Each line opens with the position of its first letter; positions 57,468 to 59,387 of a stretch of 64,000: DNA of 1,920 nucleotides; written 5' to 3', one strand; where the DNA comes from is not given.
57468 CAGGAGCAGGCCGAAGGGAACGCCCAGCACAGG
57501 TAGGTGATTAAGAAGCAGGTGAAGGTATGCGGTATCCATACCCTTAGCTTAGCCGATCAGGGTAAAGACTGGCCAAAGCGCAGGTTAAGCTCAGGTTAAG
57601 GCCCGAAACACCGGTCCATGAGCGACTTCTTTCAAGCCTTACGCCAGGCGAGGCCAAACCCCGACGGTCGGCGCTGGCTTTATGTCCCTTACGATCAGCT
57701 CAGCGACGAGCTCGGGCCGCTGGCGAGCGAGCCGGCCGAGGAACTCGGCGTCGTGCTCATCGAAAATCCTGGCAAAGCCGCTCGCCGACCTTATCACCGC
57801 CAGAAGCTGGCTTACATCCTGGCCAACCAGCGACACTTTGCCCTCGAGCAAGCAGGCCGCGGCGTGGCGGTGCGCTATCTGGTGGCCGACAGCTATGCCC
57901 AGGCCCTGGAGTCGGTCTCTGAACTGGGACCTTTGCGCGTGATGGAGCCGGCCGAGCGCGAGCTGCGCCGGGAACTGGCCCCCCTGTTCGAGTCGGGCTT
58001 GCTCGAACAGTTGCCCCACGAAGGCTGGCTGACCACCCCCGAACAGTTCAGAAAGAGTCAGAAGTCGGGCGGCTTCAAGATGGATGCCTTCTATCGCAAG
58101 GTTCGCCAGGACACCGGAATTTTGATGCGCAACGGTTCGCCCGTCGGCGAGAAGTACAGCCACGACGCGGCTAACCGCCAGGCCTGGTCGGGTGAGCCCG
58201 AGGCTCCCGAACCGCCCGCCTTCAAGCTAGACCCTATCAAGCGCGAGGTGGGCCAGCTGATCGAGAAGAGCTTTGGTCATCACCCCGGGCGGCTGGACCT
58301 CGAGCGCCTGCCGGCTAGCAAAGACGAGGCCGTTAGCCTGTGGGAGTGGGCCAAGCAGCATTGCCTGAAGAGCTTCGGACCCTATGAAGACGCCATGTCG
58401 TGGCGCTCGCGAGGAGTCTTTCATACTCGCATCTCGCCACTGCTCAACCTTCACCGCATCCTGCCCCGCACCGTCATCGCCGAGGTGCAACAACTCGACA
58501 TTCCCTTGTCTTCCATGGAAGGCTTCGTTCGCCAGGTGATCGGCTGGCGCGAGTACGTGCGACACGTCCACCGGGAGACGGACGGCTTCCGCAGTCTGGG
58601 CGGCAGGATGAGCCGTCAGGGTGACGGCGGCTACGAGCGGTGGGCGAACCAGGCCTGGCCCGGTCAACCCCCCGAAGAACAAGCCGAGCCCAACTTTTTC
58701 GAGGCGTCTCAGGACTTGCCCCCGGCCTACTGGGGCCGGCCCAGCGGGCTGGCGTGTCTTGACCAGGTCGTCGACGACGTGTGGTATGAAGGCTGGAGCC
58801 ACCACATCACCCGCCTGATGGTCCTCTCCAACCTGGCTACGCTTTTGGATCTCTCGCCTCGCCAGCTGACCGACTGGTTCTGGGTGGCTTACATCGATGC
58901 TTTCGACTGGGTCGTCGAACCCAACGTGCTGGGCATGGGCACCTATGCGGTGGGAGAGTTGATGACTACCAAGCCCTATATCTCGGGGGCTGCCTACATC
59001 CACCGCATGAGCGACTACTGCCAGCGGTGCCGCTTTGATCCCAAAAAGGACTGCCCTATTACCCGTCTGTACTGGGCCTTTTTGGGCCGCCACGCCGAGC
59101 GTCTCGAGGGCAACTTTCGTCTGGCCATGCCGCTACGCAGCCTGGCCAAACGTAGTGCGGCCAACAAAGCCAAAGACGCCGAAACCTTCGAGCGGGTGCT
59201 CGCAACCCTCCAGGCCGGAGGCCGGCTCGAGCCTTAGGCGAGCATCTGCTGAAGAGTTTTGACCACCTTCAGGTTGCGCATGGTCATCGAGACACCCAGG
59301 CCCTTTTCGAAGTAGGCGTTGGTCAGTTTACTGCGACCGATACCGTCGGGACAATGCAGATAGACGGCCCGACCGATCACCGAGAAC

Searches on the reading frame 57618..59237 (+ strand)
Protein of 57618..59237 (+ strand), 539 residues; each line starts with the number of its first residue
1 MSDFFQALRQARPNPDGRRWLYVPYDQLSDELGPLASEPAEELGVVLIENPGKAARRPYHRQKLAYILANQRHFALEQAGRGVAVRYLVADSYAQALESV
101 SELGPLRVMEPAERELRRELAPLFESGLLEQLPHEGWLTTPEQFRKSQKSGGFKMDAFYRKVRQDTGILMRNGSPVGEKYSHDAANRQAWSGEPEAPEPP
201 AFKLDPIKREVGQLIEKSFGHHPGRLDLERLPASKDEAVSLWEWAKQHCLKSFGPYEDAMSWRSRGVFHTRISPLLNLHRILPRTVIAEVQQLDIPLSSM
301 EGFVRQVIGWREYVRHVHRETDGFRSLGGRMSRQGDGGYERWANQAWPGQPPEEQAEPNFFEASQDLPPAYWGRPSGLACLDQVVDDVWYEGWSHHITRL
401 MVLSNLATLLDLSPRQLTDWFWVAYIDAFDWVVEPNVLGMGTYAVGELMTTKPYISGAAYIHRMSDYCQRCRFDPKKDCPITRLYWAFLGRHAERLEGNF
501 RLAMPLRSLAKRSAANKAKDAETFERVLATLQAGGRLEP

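Call 20: search_protein_families(library=pfam, proteins=[window:57618-59237:+], max_evalue=0.001)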
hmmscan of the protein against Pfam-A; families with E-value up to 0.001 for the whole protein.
window:57618-59237:+ (539 aa): 2 families
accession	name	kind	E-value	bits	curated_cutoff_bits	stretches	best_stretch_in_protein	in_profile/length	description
PF04244.19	DPRP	-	3.5e-42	145.1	22.1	1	23-227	3-220/224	Deoxyribodipyrimidine photo-lyase-related protein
PF03441.19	FAD_binding_7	-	0.00067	19.5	27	0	376-432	52-107/203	FAD binding domain of DNA photolyase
